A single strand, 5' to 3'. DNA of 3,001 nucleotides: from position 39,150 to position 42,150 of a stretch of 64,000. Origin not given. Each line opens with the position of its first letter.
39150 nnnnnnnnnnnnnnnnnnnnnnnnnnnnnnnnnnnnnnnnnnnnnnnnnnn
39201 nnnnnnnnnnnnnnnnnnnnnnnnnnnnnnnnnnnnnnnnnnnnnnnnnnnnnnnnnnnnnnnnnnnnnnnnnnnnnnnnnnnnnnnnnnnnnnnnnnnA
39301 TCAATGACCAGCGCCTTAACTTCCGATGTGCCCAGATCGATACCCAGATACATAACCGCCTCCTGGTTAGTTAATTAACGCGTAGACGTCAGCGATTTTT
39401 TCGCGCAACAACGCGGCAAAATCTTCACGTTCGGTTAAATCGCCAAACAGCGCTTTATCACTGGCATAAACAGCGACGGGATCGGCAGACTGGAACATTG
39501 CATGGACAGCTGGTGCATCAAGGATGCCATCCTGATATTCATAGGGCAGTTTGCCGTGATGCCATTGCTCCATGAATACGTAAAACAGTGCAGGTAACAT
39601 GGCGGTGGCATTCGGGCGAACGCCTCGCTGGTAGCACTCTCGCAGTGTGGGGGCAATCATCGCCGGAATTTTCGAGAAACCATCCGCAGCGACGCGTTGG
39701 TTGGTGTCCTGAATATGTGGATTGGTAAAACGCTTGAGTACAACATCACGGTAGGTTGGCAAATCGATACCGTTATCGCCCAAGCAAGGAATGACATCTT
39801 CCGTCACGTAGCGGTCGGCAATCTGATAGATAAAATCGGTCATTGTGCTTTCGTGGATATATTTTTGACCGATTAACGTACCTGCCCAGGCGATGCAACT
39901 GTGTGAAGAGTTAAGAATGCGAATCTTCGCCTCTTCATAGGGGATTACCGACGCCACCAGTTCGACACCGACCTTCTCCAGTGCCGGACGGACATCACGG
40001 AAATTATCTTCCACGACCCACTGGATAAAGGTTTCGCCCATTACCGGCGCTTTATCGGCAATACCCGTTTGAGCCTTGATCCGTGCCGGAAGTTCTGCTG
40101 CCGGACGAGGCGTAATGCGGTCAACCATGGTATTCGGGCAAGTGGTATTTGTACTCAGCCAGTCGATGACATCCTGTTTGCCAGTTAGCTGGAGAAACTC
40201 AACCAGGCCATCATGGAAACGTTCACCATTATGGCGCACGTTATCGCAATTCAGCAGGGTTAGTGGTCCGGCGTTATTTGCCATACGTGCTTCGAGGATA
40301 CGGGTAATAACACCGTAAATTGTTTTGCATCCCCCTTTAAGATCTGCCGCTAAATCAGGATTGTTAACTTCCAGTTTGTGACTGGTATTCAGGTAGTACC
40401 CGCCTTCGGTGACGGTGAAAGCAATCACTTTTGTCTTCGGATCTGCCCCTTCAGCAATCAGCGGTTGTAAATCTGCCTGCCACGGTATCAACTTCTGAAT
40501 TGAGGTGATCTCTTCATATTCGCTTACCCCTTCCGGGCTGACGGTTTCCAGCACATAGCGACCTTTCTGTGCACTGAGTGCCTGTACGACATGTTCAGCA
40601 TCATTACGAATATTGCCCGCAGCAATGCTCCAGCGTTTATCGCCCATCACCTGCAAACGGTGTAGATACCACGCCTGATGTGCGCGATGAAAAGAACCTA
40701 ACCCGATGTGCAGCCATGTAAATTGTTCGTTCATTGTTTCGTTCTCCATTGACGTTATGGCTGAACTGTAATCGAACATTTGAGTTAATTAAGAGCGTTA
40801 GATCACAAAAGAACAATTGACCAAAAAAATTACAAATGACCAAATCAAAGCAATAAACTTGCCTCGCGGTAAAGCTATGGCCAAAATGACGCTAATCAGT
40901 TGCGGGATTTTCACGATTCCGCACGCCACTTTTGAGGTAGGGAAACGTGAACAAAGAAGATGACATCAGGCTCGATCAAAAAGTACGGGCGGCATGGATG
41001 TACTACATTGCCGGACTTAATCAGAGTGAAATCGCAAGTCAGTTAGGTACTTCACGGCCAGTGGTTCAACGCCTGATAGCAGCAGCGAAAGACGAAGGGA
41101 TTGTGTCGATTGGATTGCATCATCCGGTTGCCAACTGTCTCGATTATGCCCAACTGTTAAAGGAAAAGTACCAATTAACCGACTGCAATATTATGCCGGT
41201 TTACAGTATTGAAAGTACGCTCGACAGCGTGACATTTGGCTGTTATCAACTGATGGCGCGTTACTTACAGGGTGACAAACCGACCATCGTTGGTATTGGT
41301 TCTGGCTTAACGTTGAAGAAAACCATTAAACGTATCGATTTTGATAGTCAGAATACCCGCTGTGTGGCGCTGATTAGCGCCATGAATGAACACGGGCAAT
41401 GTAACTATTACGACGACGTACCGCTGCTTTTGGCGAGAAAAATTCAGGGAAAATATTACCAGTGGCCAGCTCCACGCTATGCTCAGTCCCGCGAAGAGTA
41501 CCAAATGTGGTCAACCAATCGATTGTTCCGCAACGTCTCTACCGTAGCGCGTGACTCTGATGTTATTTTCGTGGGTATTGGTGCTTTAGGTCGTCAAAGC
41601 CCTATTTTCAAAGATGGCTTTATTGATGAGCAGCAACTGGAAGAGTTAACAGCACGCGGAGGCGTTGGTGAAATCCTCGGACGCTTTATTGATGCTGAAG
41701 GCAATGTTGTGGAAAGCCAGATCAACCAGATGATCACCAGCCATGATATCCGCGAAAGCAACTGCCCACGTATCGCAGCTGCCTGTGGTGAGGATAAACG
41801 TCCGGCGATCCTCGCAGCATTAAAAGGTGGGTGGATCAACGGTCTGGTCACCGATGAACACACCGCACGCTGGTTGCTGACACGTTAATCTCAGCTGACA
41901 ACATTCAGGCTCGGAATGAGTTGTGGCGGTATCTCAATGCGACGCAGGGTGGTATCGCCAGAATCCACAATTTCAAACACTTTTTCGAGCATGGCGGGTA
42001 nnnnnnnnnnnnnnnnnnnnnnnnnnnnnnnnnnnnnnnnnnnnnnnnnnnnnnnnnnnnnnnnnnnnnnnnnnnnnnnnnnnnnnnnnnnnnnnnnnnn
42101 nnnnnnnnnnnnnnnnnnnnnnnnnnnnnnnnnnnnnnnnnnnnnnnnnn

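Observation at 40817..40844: Direct repeat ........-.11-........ in the dalD/dalR divergent promoter: candidate DalR operator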

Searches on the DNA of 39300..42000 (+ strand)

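Call 6: search_dna_similar(query=window:39300-42000:+, collection=ecoli_genomes, mode=near, max_rows=15, rows=spread)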
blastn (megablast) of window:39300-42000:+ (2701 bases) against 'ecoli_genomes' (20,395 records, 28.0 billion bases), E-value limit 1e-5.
Records with a match: 330; places in all: 330; records where one place covers at least 80% of the query: 329.
Genomes with a match: 330 of 5426; with a place that covers at least 80% of the query: 329. Places per genome that has any: lowest 1, median 1, highest 1. On chromosomes: 330 places; on plasmids: 0.
Best place of each record, by identity: >=99% 303; 80-90% 27.
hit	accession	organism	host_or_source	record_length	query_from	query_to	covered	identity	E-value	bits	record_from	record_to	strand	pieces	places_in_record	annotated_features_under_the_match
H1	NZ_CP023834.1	Escherichia coli strain 4/2-1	Homo sapiens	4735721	1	2701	100%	100.0%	0e+0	4988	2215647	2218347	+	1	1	dalD: D-arabinitol 4-dehydrogenase | sugar-binding transcriptional regulator | LacI family DNA-binding transcriptional regulator | xylB: xylulokinase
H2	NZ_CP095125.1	Escherichia coli strain Iso00270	Homo sapiens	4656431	1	2701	100%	100.0%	0e+0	4988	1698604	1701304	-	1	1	dalD: D-arabinitol 4-dehydrogenase | sugar-binding transcriptional regulator | LacI family DNA-binding transcriptional regulator | xylB: xylulokinase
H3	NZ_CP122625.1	Escherichia coli strain ETEC4089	Sus scrofa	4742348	1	2701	100%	100.0%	0e+0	4988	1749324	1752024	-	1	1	dalD: D-arabinitol 4-dehydrogenase | sugar-binding transcriptional regulator | LacI family DNA-binding transcriptional regulator | xylB: xylulokinase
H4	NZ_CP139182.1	Escherichia coli strain JX21CE35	chicken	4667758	1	2701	100%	100.0%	0e+0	4988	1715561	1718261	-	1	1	dalD: D-arabinitol 4-dehydrogenase | sugar-binding transcriptional regulator | substrate-binding domain-containing protein | xylB: xylulokinase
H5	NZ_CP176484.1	Escherichia coli strain N921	Homo sapiens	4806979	1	2701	100%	100.0%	0e+0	4988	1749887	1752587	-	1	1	dalD: D-arabinitol 4-dehydrogenase | sugar-binding transcriptional regulator | substrate-binding domain-containing protein | xylB: xylulokinase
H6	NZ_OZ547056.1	Escherichia coli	Homo sapiens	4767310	1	2701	100%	100.0%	0e+0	4988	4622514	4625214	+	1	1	dalD: D-arabinitol 4-dehydrogenase | sugar-binding transcriptional regulator | LacI family DNA-binding transcriptional regulator | xylB: xylulokinase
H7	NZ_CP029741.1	Escherichia coli strain AR_0085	missing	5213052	1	2701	100%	100.0%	0e+0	4983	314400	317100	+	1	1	dalD: D-arabinitol 4-dehydrogenase | sugar-binding transcriptional regulator | LacI family DNA-binding transcriptional regulator | xylB: xylulokinase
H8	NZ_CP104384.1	Escherichia coli strain JNQH498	Homo sapiens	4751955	1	2701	100%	100.0%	0e+0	4983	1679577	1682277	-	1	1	dalD: D-arabinitol 4-dehydrogenase | sugar-binding transcriptional regulator | LacI family DNA-binding transcriptional regulator | xylB: xylulokinase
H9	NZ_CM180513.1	Escherichia coli strain E54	Homo sapiens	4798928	1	2701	100%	100.0%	0e+0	4983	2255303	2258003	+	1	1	dalD: D-arabinitol 4-dehydrogenase | sugar-binding transcriptional regulator | LacI family DNA-binding transcriptional regulator | xylB: xylulokinase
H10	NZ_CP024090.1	Escherichia coli strain WG5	missing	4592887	1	2701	100%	99.9%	0e+0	4977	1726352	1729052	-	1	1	dalD: D-arabinitol 4-dehydrogenase | sugar-binding transcriptional regulator | LacI family DNA-binding transcriptional regulator | xylB: xylulokinase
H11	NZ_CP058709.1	Escherichia coli strain S163-2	Manis javanica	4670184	1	2701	100%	99.9%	0e+0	4977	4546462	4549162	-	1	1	dalD: D-arabinitol 4-dehydrogenase | sugar-binding transcriptional regulator | LacI family DNA-binding transcriptional regulator | xylB: xylulokinase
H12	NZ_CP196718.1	Escherichia coli strain EC26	Bovine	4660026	1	2701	100%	99.9%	0e+0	4977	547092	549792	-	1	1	dalD: D-arabinitol 4-dehydrogenase | sugar-binding transcriptional regulator | LacI family DNA-binding transcriptional regulator | xylB: xylulokinase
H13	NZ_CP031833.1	Escherichia coli strain 2452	Homo sapiens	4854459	1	2701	100%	99.9%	0e+0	4972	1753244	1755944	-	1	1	dalD: D-arabinitol 4-dehydrogenase | sugar-binding transcriptional regulator | LacI family DNA-binding transcriptional regulator | xylB: xylulokinase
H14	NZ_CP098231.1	Escherichia coli strain XJ34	bovine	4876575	1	2699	100%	83.3%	0e+0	2481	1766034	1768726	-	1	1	dalD: D-arabinitol 4-dehydrogenase | sugar-binding transcriptional regulator | LacI family DNA-binding transcriptional regulator | xylB: xylulokinase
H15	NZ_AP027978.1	Escherichia coli strain VE-V11-M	-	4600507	1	1731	64%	100.0%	0e+0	3197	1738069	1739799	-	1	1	dalD: D-arabinitol 4-dehydrogenase | hypothetical protein | xylB: xylulokinase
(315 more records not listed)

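Call 7: get_annotated_region(hit=H14, flank=6000)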
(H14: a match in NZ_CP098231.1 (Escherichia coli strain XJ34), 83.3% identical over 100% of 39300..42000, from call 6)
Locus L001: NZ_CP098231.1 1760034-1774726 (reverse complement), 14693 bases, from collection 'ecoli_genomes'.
description: Escherichia coli strain XJ34 chromosome, complete genome
organism: Escherichia coli strain XJ34 (NCBI taxid 562)
replicon: chromosome; assembly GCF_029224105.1
host: bovine; source: -; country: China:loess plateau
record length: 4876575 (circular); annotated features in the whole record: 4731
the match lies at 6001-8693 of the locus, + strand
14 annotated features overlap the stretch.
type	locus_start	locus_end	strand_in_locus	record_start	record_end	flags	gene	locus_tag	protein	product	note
CDS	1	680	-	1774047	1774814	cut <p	-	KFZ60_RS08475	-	phage tail tape measure protein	incomplete; partial in the middle of a contig; missing N-terminus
CDS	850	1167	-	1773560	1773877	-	yegR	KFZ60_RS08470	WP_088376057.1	protein YegR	-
CDS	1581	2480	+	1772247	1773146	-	yegS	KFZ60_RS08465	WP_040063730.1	lipid kinase YegS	-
CDS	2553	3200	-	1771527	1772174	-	-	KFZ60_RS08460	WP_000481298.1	HAD family hydrolase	-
CDS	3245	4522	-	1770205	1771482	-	-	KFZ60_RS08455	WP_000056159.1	RbtT/DalT/CsbX family MFS transporter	-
CDS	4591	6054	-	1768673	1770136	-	xylB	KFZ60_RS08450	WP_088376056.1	xylulokinase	-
CDS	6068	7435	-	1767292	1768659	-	dalD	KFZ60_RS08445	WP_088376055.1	D-arabinitol 4-dehydrogenase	-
CDS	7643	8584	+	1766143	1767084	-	-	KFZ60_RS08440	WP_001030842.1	sugar-binding transcriptional regulator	-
CDS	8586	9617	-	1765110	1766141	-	-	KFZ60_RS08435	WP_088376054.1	LacI family DNA-binding transcriptional regulator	-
CDS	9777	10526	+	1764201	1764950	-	-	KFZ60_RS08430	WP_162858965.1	SDR family oxidoreductase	-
CDS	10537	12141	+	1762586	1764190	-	-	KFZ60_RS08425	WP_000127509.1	FGGY family pentulose kinase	-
CDS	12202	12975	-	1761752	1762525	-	-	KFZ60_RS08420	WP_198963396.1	DeoR/GlpR family DNA-binding transcription regulator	-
CDS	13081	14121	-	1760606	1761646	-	gatD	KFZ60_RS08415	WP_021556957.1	galactitol-1-phosphate 5-dehydrogenase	-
CDS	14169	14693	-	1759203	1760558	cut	-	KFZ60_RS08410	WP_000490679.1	PTS galactitol transporter subunit IIC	-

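Call 45: search_dna_similar(query=window:40735-40946:+, collection=ecoli_genomes, mode=distant, max_rows=25, rows=spread)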
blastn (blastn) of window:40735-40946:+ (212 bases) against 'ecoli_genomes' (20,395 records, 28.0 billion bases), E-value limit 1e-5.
Records with a match: 330; places in all: 330; records where one place covers at least 80% of the query: 330.
Genomes with a match: 330 of 5426; with a place that covers at least 80% of the query: 330. Places per genome that has any: lowest 1, median 1, highest 1. On chromosomes: 330 places; on plasmids: 0.
Best place of each record, by identity: >=99% 303; 80-90% 27.
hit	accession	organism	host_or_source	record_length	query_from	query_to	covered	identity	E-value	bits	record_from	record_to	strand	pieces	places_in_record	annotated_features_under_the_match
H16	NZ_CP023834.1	Escherichia coli strain 4/2-1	Homo sapiens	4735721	1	212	100%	100.0%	2e-103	383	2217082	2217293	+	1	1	none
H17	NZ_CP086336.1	Escherichia coli strain EBJ001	Homo sapiens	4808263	1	212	100%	100.0%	2e-103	383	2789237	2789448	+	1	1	none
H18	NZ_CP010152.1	Escherichia coli strain D9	dog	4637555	1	212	100%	100.0%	2e-103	383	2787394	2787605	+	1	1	none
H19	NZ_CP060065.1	Escherichia coli strain G5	Homo sapiens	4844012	1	212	100%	100.0%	2e-103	383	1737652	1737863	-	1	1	none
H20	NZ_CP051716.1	Escherichia coli strain SCU-118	Homo sapiens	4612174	1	212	100%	100.0%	2e-103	383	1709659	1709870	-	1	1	none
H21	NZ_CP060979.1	Escherichia coli strain EC3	Homo sapiens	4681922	1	212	100%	100.0%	2e-103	383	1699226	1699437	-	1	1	none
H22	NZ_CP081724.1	Escherichia coli strain CX07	-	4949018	1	212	100%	100.0%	2e-103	383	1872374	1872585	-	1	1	none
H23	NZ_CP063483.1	Escherichia coli strain EM03-18-08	not applicable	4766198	1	212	100%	100.0%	2e-103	383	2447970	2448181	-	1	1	none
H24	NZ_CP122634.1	Escherichia coli strain ETEC4085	Sus scrofa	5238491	1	212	100%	100.0%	2e-103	383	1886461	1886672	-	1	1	none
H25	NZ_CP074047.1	Escherichia coli strain PD7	Pig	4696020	1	212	100%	100.0%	2e-103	383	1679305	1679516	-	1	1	none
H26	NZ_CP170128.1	Escherichia coli strain C122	not applicable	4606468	1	212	100%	100.0%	2e-103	383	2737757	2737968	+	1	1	none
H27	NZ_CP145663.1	Escherichia coli strain S1-INA-02-A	Homo sapiens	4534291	1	212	100%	100.0%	2e-103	383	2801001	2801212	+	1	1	none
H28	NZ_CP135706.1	Escherichia coli strain TUM1880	missing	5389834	1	212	100%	100.0%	2e-103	383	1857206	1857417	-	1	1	none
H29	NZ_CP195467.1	Escherichia coli strain 22AR0322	Homo sapiens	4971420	1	212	100%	100.0%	2e-103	383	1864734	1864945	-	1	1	none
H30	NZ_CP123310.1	Escherichia coli strain AREA_C483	Homo sapiens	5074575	1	212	100%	100.0%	2e-103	383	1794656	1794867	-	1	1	none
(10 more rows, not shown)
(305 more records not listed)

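Call 53: get_annotated_region(hit=H1, flank=6000)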
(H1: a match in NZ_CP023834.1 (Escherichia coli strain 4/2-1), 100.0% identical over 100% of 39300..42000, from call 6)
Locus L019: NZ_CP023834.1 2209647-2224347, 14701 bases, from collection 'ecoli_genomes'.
description: Escherichia coli strain 4/2-1 chromosome, complete genome
organism: Escherichia coli strain 4/2-1 (NCBI taxid 562)
replicon: chromosome; assembly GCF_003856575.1
host: Homo sapiens; source: feces; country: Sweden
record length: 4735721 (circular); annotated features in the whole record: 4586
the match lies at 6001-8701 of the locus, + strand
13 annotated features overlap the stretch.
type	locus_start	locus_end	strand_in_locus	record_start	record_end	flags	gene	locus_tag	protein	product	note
CDS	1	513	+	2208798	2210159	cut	yegQ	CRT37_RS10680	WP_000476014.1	tRNA 5-hydroxyuridine modification protein YegQ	-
CDS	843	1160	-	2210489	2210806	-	yegR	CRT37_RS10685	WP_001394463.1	protein YegR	-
CDS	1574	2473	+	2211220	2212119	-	yegS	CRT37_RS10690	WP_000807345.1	lipid kinase YegS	-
CDS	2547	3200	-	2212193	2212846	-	-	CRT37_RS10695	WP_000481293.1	HAD family hydrolase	-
CDS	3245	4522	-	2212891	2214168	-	-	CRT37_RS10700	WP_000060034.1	RbtT/DalT/CsbX family MFS transporter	-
CDS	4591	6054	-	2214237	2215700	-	xylB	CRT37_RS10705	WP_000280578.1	xylulokinase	-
CDS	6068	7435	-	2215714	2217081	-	dalD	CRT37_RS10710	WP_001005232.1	D-arabinitol 4-dehydrogenase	-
CDS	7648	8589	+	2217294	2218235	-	-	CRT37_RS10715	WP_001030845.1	sugar-binding transcriptional regulator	-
CDS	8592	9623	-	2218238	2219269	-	-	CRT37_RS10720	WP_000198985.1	LacI family DNA-binding transcriptional regulator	-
CDS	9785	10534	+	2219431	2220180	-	-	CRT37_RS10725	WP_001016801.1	SDR family oxidoreductase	-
CDS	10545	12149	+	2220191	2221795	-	-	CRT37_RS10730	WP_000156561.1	FGGY family pentulose kinase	-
CDS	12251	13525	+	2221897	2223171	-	-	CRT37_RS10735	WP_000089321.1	RbtT/DalT/CsbX family MFS transporter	-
CDS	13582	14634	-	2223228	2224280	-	fbaB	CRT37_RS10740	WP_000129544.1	class I fructose-bisphosphate aldolase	-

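Call 56: search_rna_families(source=window, start=40600, end=41100, threshold=evalue, max_evalue=1)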
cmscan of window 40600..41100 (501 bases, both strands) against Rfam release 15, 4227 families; matches with E-value up to 1: 0.
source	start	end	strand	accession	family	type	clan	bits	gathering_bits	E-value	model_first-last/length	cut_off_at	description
